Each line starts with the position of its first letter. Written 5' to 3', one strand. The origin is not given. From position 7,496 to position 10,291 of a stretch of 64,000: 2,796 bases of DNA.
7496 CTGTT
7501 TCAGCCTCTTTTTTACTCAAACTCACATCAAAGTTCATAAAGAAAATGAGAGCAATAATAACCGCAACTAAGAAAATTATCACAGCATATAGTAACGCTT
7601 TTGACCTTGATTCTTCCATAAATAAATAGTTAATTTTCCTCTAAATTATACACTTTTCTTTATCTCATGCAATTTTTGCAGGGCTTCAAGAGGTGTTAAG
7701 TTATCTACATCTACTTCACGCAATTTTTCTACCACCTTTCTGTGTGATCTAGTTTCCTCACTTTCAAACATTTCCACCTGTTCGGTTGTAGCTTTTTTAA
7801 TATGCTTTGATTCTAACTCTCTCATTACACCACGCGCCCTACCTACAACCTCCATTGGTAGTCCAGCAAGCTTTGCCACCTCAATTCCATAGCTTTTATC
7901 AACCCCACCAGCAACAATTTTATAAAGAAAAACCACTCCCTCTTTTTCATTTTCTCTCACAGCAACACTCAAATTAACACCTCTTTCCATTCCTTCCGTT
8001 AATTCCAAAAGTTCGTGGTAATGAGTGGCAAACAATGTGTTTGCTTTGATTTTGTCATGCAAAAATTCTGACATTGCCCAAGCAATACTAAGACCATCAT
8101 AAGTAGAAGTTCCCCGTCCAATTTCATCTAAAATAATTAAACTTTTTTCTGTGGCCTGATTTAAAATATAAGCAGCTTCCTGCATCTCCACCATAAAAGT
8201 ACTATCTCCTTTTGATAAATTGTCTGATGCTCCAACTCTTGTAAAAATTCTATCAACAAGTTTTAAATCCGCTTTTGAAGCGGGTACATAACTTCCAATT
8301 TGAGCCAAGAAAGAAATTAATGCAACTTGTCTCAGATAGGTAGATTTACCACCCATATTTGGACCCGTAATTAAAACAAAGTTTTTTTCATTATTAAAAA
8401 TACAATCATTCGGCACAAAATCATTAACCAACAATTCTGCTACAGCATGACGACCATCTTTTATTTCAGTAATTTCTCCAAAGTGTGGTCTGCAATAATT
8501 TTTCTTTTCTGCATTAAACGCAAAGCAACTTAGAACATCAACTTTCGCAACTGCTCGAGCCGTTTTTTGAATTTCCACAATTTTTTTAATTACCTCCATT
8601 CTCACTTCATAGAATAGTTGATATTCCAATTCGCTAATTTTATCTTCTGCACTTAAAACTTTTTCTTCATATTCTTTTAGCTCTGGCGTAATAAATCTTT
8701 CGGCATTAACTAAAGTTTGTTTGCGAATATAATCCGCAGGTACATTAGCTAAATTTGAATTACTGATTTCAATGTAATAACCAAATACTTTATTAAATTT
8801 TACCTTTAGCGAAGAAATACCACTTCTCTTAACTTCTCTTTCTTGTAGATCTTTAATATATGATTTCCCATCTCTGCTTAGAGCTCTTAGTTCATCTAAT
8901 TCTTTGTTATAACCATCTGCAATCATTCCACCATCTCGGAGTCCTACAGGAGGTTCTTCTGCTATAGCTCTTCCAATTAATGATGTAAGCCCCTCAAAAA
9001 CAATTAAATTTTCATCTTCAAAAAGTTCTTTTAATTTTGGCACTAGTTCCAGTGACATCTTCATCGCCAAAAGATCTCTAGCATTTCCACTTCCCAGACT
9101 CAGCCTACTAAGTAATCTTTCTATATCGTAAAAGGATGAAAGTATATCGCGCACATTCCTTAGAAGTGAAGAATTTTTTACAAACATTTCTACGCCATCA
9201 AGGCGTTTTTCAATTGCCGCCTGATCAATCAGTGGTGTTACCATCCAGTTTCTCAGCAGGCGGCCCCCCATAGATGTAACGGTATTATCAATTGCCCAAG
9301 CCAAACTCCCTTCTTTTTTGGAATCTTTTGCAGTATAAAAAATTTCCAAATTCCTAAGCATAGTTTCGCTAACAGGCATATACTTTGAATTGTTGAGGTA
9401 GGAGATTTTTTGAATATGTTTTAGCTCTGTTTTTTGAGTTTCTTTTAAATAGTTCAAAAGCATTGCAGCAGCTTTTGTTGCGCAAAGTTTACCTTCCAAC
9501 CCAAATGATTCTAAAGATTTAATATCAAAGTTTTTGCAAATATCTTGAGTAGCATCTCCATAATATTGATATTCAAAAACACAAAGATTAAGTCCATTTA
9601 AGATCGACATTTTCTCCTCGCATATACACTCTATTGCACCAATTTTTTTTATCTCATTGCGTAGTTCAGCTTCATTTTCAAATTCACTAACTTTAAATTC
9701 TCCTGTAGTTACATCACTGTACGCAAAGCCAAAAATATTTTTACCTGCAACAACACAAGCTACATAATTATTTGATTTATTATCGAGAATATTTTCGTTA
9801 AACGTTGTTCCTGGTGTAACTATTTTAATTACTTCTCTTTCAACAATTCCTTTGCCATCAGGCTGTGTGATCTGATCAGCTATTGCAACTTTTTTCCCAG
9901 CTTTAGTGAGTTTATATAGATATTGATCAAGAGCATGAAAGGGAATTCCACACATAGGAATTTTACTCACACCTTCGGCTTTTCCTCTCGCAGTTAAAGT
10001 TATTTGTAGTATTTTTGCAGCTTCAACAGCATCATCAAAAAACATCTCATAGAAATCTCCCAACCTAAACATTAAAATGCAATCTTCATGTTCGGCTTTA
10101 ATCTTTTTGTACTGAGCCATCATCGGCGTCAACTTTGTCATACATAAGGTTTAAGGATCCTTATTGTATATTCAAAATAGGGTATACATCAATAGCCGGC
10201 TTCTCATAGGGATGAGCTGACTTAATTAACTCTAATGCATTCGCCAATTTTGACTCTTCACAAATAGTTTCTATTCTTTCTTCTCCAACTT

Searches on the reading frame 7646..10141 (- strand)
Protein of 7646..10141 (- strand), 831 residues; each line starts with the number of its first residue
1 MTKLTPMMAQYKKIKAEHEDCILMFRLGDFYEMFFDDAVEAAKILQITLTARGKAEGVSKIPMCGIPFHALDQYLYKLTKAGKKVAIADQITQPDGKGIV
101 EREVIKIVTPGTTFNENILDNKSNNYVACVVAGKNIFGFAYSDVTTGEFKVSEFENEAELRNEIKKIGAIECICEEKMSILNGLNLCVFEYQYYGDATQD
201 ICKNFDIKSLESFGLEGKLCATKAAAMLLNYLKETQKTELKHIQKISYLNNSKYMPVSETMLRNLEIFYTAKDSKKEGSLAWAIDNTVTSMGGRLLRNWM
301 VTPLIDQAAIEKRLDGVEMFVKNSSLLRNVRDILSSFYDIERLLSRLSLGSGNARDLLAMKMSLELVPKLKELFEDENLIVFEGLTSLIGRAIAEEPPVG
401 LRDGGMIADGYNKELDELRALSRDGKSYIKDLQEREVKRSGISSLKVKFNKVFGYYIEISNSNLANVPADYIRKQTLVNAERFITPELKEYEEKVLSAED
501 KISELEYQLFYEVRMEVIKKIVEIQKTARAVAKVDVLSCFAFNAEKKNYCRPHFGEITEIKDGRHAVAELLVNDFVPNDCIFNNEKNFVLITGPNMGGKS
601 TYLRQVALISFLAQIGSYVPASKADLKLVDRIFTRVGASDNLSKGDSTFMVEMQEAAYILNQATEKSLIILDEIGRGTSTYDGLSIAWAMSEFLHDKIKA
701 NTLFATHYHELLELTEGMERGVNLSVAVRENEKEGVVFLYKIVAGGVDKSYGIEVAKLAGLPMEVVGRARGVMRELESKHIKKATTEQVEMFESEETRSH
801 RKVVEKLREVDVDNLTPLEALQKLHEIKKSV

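Call 7: search_protein_families(library=pfam, proteins=[window:7646-10141:-], max_evalue=0.001)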
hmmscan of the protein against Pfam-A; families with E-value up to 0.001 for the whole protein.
window:7646-10141:- (831 aa): 5 families
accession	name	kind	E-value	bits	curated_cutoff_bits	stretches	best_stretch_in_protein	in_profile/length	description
PF00488.27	MutS_V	-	3.2e-83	278.8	30.2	1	589-777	1-188/188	MutS domain V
PF05192.23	MutS_III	-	8.6e-52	176.7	34.1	1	262-541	3-194/194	MutS domain III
PF01624.25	MutS_I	-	1.5e-40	138.4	20.6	1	5-116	1-112/113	MutS domain I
PF05190.23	MutS_IV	-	3.6e-31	107.7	22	1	410-500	1-91/92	MutS family domain IV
PF05188.22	MutS_II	-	1.4e-25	90.7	25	1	125-244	1-133/133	MutS domain II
